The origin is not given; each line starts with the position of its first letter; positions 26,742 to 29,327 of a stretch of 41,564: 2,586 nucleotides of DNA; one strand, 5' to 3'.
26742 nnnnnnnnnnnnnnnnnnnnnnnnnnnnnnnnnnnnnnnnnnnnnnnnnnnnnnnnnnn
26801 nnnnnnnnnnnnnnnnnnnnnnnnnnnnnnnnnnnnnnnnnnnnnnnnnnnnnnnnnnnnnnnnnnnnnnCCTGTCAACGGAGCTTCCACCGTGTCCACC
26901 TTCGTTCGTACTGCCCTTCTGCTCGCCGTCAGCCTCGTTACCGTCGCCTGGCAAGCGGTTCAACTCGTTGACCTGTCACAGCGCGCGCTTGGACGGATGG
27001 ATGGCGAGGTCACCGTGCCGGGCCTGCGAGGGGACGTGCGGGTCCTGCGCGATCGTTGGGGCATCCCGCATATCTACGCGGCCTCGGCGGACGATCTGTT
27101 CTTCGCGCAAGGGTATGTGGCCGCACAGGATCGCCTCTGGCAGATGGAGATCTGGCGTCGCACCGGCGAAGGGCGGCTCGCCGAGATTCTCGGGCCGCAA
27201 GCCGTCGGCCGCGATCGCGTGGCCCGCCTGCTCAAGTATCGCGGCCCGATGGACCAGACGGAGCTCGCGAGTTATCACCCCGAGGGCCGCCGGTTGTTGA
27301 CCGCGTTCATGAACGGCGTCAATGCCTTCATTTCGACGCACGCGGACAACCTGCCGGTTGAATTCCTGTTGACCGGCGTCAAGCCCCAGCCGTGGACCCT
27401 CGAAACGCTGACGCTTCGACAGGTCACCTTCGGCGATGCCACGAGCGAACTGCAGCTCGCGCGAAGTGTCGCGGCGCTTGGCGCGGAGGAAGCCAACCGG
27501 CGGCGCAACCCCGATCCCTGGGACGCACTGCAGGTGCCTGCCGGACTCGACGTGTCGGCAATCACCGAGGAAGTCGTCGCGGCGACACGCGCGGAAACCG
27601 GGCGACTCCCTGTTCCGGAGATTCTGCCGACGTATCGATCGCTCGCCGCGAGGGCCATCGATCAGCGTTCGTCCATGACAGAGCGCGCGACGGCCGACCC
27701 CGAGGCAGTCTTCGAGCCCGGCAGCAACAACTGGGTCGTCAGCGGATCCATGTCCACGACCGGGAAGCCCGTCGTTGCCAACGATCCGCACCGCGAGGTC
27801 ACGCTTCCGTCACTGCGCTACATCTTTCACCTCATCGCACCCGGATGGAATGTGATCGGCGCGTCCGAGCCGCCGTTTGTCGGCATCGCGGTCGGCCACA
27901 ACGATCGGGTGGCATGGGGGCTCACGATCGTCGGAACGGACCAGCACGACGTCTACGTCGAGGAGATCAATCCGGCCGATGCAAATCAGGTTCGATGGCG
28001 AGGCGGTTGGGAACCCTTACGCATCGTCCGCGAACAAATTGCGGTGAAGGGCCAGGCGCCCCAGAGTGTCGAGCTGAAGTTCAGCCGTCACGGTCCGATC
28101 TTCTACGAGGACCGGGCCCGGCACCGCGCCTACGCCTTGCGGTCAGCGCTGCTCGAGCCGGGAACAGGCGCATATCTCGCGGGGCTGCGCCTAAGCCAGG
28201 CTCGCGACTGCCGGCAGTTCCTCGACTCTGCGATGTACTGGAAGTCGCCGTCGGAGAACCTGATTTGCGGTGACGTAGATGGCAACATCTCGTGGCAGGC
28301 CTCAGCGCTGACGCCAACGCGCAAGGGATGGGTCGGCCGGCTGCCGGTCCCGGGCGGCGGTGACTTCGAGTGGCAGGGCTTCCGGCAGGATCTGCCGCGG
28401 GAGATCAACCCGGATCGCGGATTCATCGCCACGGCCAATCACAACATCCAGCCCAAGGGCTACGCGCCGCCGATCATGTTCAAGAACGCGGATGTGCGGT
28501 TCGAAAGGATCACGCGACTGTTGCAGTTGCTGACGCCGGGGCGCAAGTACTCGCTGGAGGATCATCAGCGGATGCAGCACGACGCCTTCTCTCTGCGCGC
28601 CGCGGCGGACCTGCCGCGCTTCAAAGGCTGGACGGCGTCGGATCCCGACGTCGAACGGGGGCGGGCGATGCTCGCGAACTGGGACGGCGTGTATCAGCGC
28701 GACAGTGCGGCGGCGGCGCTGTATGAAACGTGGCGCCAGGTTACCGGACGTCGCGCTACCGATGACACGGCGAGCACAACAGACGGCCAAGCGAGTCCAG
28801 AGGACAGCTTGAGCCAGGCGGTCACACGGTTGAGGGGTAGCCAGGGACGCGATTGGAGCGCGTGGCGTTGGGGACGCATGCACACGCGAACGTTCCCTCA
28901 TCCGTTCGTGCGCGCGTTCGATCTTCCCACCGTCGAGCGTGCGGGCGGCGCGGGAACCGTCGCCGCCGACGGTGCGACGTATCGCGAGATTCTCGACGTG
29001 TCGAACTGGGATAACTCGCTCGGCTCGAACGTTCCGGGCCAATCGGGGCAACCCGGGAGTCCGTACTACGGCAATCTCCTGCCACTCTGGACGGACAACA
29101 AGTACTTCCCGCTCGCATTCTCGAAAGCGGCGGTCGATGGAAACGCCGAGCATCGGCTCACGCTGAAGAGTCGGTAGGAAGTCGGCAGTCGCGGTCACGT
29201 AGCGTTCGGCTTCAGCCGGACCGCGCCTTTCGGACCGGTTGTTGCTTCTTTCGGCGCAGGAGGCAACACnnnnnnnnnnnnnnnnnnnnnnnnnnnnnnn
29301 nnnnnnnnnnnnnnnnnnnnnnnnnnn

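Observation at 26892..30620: Secreted Ntn-hydrolase (penicillin/AHL-acylase family) adjacent to a secreted MBL-fold lactonase-like hydrolase: possible quorum-quenching pair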

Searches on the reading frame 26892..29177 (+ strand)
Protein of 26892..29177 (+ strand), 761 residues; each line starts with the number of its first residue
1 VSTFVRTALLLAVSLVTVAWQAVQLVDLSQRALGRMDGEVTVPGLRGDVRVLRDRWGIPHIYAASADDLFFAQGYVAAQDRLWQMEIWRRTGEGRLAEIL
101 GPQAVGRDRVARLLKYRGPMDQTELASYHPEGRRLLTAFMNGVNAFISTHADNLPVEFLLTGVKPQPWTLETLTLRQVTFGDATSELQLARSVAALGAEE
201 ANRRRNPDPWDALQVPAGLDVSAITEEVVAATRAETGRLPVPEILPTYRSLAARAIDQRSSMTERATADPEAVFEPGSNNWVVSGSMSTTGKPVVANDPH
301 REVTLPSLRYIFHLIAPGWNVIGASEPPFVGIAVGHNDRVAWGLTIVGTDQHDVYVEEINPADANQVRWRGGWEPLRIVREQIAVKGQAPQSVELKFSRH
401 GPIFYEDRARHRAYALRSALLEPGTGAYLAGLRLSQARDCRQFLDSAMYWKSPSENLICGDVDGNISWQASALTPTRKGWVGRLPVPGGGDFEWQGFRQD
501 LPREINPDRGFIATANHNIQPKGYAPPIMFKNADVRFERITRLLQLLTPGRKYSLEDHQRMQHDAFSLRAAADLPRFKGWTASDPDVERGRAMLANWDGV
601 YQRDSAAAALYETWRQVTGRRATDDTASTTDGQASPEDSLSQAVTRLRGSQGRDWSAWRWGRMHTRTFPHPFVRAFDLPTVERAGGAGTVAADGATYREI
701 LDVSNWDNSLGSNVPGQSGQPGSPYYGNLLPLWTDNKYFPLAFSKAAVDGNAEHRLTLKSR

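Call 3: search_protein_families(library=pfam, proteins=[window:26892-29177:+], max_evalue=0.01)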
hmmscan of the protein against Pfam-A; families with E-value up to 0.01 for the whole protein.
window:26892-29177:+ (761 aa): 1 family
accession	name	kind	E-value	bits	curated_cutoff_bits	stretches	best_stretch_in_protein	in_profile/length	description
PF01804.23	Penicil_amidase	-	1e-178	596.9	21.3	1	48-749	1-674/675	Penicillin amidase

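Call 4: search_protein_families(library=ncbifam, proteins=[window:26892-29177:+], max_evalue=0.01)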
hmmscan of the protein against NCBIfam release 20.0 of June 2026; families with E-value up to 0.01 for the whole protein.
window:26892-29177:+ (761 aa): 1 family
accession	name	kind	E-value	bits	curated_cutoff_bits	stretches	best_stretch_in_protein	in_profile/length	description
NF051460.1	bi_acylase_PvdQ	equivalog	1.2e-12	46.5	950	1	264-422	199-366/763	bifunctional acylase PvdQ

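Call 5: search_solved_structures(query=window:26892-29177:+, max_evalue=0.001, show_alignments=2)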
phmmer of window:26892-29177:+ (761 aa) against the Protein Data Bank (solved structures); distinct sequences matched with E-value up to 0.001: 67 (the best 60 are shown).
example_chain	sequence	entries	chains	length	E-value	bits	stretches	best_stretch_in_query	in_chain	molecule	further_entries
7eby_A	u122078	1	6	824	3.8e-131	441.5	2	39-623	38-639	D-succinylase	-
7ea4_A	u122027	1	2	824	4e-131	441.5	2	39-623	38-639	D-succinylase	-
7rep_A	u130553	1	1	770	2.9e-48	167.5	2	278-600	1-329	Penicillin G acylase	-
7reo_A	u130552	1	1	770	1.2e-45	158.8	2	278-600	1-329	Penicillin G Acylase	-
4hst_B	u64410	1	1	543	2.5e-45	157.7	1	278-626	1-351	glutaryl-7-aminocephalosporanic acid acylase beta chain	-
4hsr_B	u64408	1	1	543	5e-45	156.8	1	278-626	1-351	glutaryl-7-aminocephalosporanic acid acylase beta chain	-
1cp9_B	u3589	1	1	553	6e-29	103.6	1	278-605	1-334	Penicillin G amidase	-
4hsr_A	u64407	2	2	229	2.7e-28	101.4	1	29-227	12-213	glutaryl-7-aminocephalosporanic acid acylase alpha chain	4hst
3k3w_B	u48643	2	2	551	6.9e-25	90.2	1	279-616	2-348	Penicillin G acylase | Penicillin G acylase, beta subunit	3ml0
4pem_B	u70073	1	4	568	1.5e-24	89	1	278-600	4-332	Penicillin G acylase Beta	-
4pel_B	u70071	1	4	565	4.5e-24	87.5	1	279-600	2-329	Penicillin G acylase subunit beta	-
1e3a_B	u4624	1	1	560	9e-24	86.5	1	277-602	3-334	PENICILLIN AMIDASE BETA SUBUNIT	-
35sz_C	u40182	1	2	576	1.2e-23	86.1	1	278-621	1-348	Penicillin acylase family protein, beta chain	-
1ai4_B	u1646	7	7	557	3.1e-23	84.7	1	278-602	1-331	PENICILLIN AMIDOHYDROLASE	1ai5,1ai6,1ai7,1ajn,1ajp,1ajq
6nvy_B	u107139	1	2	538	4e-23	84.3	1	278-518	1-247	Penicillin G acylase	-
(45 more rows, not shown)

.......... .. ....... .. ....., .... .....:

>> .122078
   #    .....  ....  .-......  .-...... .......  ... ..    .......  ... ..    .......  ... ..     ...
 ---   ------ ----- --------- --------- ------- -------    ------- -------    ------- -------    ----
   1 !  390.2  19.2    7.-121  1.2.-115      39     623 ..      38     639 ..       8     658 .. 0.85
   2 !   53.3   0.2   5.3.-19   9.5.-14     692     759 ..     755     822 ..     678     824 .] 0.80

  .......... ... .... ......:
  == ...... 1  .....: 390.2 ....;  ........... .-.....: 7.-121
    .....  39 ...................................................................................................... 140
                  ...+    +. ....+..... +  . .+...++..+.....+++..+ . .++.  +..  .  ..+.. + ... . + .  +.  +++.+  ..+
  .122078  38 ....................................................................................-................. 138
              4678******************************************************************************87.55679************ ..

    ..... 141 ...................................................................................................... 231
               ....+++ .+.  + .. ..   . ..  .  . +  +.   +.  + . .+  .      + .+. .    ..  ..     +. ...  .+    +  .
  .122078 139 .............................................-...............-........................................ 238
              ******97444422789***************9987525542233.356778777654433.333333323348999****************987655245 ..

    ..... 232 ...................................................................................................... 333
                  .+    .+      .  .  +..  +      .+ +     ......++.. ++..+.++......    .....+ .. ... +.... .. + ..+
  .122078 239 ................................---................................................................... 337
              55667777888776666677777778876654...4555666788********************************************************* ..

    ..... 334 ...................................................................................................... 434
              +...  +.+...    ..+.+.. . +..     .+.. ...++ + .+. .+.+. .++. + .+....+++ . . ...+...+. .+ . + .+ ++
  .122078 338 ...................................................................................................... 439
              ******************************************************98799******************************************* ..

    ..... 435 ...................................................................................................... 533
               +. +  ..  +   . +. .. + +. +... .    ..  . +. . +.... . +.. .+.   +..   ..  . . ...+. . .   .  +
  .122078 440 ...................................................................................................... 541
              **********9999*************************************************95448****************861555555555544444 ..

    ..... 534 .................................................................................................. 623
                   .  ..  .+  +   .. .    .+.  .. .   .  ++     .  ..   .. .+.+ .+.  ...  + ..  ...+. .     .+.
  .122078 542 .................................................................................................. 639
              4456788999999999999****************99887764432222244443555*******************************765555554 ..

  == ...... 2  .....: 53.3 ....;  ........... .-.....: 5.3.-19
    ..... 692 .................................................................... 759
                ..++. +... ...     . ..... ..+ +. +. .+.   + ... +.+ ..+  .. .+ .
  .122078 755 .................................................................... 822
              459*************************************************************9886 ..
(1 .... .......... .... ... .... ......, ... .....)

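Call 8: find_homologous_proteins(query=window:26892-29177:+, max_evalue=1e-20)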
Query window:26892-29177:+ (761 aa): 7974 proteins with E <= 1e-20 among 8000 candidates; the best 120 are listed.
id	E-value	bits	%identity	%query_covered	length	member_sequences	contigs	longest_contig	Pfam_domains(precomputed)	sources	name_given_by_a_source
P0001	0.0e+0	1749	100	100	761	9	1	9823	PF01804.24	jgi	jgi:penicillin G amidase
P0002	0.0e+0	1274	75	97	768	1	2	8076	PF01804.24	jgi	jgi:penicillin G amidase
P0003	0.0e+0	1273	75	97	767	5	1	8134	PF01804.24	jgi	jgi:penicillin G amidase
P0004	0.0e+0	1272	74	97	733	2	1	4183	PF01804.24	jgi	jgi:penicillin G amidase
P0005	0.0e+0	1268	74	97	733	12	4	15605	PF01804.24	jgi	jgi:penicillin G amidase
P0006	0.0e+0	1254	73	99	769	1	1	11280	PF01804.24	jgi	jgi:penicillin G amidase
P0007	0.0e+0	1230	71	99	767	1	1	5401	PF01804.24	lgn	-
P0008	0.0e+0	1227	71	97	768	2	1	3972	PF01804.24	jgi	jgi:penicillin amidase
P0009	0.0e+0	1224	72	97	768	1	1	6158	PF01804.24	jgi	jgi:penicillin G amidase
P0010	0.0e+0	1224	69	99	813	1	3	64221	PF01804.24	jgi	-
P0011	0.0e+0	1224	71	97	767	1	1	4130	PF01804.24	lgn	-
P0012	0.0e+0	1223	70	97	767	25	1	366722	PF01804.24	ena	-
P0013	0.0e+0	1221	71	99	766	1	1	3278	PF01804.24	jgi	jgi:penicillin amidase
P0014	0.0e+0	1220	70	99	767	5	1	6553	PF01804.24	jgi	jgi:penicillin amidase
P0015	0.0e+0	1217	72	97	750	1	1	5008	PF01804.24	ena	-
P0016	0.0e+0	1217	70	100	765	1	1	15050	PF01804.24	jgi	jgi:penicillin G amidase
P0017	0.0e+0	1217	70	99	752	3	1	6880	PF01804.24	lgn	-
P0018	0.0e+0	1216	71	97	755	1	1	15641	PF01804.24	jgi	jgi:penicillin amidase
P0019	0.0e+0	1216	70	97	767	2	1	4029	PF01804.24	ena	-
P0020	0.0e+0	1215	69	99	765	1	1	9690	PF01804.24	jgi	jgi:penicillin amidase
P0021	0.0e+0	1215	70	100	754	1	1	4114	PF01804.24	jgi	jgi:penicillin amidase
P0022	0.0e+0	1214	70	99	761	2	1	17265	PF01804.24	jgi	jgi:penicillin amidase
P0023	0.0e+0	1213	71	97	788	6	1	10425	PF01804.24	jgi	jgi:penicillin G amidase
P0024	0.0e+0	1213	69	100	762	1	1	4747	PF01804.24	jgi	jgi:penicillin amidase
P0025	0.0e+0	1212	70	97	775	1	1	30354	PF01804.24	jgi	jgi:penicillin amidase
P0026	0.0e+0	1209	69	99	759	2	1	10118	PF01804.24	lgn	-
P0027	0.0e+0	1208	70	100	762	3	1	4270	PF01804.24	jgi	jgi:penicillin G amidase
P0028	0.0e+0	1205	69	99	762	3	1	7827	PF01804.24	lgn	-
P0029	0.0e+0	1202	70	100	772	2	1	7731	PF01804.24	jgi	jgi:penicillin amidase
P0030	0.0e+0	1202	71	96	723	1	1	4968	PF01804.24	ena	-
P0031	0.0e+0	1201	71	96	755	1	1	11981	PF01804.24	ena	-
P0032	0.0e+0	1201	70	96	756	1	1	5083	PF01804.24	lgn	-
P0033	0.0e+0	1199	68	99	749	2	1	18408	PF01804.24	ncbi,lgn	ncbi:MAG TPA: penicillin acylase family protein [Vicinamibacterales bacterium]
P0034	0.0e+0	1199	71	96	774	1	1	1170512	PF01804.24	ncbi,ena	-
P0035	0.0e+0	1196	71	97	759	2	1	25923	PF01804.24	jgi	jgi:penicillin G amidase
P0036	0.0e+0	1196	68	97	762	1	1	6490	PF01804.24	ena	-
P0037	0.0e+0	1195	70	97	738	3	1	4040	PF01804.24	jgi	jgi:penicillin amidase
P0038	0.0e+0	1195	69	97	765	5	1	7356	PF01804.24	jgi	jgi:penicillin amidase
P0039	0.0e+0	1194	69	99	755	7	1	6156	PF01804.24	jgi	jgi:penicillin amidase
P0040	0.0e+0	1193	71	97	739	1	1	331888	PF01804.24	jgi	jgi:penicillin G amidase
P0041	0.0e+0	1191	68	100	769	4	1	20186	PF01804.24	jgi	-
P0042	0.0e+0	1191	69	97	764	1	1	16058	PF01804.24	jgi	jgi:penicillin amidase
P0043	0.0e+0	1191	70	98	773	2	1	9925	PF01804.24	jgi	jgi:penicillin amidase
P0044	0.0e+0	1189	69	96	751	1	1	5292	PF01804.24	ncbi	-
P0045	0.0e+0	1188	70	97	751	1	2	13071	PF01804.24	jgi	jgi:penicillin amidase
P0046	0.0e+0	1188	69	100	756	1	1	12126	PF01804.24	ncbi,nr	ncbi:MAG TPA: penicillin acylase family protein [Vicinamibacterales bacterium]|nr:penicillin acylase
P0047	0.0e+0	1188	68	99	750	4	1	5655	PF01804.24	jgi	-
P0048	0.0e+0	1187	68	100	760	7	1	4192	PF01804.24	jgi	jgi:penicillin amidase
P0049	0.0e+0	1186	68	99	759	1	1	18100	PF01804.24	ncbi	-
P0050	0.0e+0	1185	70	97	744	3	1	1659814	PF01804.24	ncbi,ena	-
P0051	0.0e+0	1185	66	99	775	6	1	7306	PF01804.24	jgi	-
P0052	0.0e+0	1185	69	99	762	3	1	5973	PF01804.24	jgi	jgi:penicillin amidase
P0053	0.0e+0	1184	69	99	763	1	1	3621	PF01804.24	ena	-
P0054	0.0e+0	1184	69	96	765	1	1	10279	PF01804.24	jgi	jgi:penicillin amidase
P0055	0.0e+0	1184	69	98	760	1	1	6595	PF01804.24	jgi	jgi:penicillin amidase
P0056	0.0e+0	1183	69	99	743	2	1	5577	PF01804.24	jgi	jgi:penicillin amidase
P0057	0.0e+0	1183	69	100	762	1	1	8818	PF01804.24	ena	-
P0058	0.0e+0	1182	69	96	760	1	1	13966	PF01804.24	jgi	jgi:penicillin amidase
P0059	0.0e+0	1181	69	99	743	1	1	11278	PF01804.24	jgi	jgi:penicillin amidase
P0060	0.0e+0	1181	70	96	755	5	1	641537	PF01804.24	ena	-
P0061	0.0e+0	1179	67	100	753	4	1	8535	PF01804.24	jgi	jgi:penicillin G amidase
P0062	0.0e+0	1177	68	98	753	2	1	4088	PF01804.24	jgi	-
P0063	0.0e+0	1177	70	97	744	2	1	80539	PF01804.24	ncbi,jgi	ncbi:MAG TPA: penicillin acylase family protein [Vicinamibacterales bacterium]|jgi:penicillin amidas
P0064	0.0e+0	1176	69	99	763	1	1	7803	PF01804.24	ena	-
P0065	0.0e+0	1176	68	97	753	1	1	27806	PF01804.24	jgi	jgi:penicillin G amidase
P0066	0.0e+0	1176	69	96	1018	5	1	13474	PF01804.24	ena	-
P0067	0.0e+0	1176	67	99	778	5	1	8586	PF01804.24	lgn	-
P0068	0.0e+0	1175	68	100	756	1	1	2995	PF01804.24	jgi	jgi:penicillin amidase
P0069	0.0e+0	1175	67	99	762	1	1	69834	PF01804.24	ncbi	-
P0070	0.0e+0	1175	68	99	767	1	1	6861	PF01804.24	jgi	jgi:penicillin amidase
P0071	0.0e+0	1174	66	100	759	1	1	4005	PF01804.24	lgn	-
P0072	0.0e+0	1174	67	100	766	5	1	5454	PF01804.24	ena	-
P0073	0.0e+0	1174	69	99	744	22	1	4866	PF01804.24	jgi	jgi:penicillin amidase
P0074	0.0e+0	1173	68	99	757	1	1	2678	PF01804.24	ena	-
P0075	0.0e+0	1172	68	99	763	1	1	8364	PF01804.24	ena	-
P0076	0.0e+0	1172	69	96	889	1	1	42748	PF01804.24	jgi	jgi:penicillin amidase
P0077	0.0e+0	1172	68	97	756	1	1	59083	PF01804.24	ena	-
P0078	0.0e+0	1172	67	100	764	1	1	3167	PF01804.24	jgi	-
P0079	0.0e+0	1172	69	96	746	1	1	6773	PF01804.24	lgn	-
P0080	0.0e+0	1172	66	99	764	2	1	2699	PF01804.24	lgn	-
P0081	0.0e+0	1172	68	97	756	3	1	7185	PF01804.24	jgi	jgi:penicillin amidase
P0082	0.0e+0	1170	67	100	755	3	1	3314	PF01804.24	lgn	-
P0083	0.0e+0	1170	70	96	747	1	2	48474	PF01804.24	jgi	jgi:penicillin G amidase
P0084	0.0e+0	1170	68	97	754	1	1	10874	PF01804.24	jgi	jgi:penicillin amidase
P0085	0.0e+0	1170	67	100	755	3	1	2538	PF01804.24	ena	-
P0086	0.0e+0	1169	69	98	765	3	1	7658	PF01804.24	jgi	jgi:penicillin G amidase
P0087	0.0e+0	1168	67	99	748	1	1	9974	PF01804.24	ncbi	-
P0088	0.0e+0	1167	67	100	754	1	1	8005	PF01804.24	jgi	jgi:penicillin amidase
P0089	0.0e+0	1167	68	99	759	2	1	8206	PF01804.24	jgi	jgi:penicillin amidase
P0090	0.0e+0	1167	67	100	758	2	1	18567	PF01804.24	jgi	jgi:penicillin amidase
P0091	0.0e+0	1166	67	98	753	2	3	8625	PF01804.24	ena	-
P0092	0.0e+0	1166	66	100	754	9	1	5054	PF01804.24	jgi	jgi:penicillin amidase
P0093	0.0e+0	1165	66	100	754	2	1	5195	PF01804.24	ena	-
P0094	0.0e+0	1165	69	97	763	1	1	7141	PF01804.24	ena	-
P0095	0.0e+0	1165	67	98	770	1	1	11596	PF01804.24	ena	-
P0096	0.0e+0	1165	68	97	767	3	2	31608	PF01804.24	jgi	jgi:penicillin amidase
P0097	0.0e+0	1164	67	100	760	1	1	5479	PF01804.24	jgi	jgi:penicillin G amidase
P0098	0.0e+0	1164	68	97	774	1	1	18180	PF01804.24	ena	-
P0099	0.0e+0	1163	67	100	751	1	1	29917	PF01804.24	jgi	jgi:penicillin amidase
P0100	0.0e+0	1163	66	100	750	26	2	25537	PF01804.24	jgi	jgi:penicillin amidase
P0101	0.0e+0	1161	68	97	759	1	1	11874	PF01804.24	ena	-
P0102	0.0e+0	1161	67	97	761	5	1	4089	PF01804.24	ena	-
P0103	0.0e+0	1160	67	99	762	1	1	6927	PF01804.24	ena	-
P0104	0.0e+0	1160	68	97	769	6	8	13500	PF01804.24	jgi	jgi:penicillin amidase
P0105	0.0e+0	1159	66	99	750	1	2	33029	PF01804.24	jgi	jgi:penicillin amidase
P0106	0.0e+0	1159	66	100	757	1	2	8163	PF01804.24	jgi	jgi:penicillin G amidase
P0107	0.0e+0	1159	67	99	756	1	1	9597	PF01804.24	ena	-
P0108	0.0e+0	1159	68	95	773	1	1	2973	PF01804.24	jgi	jgi:penicillin amidase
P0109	0.0e+0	1158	68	96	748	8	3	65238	PF01804.24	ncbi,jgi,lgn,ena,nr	ncbi:MAG: hypothetical protein A3G21_01710 [Acidobacteria bacterium RIFCSPLOWO2_12_FULL_66_21]|nr:MA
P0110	0.0e+0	1158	66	100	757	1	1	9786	PF01804.24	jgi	jgi:penicillin G amidase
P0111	0.0e+0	1157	67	99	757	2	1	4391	PF01804.24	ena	-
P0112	0.0e+0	1156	68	100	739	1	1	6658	PF01804.24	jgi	jgi:penicillin amidase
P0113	0.0e+0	1156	67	99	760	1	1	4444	PF01804.24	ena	-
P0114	0.0e+0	1156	67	99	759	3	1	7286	PF01804.24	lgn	-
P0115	0.0e+0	1156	68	99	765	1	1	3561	PF01804.24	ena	-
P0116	0.0e+0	1155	66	98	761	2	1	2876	PF01804.24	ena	-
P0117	0.0e+0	1155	67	99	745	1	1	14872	PF01804.24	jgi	jgi:penicillin amidase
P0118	0.0e+0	1154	65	99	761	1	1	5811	PF01804.24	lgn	-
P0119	0.0e+0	1154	67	97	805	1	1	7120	PF01804.24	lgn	-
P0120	0.0e+0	1154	69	97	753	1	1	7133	PF01804.24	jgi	jgi:penicillin G amidase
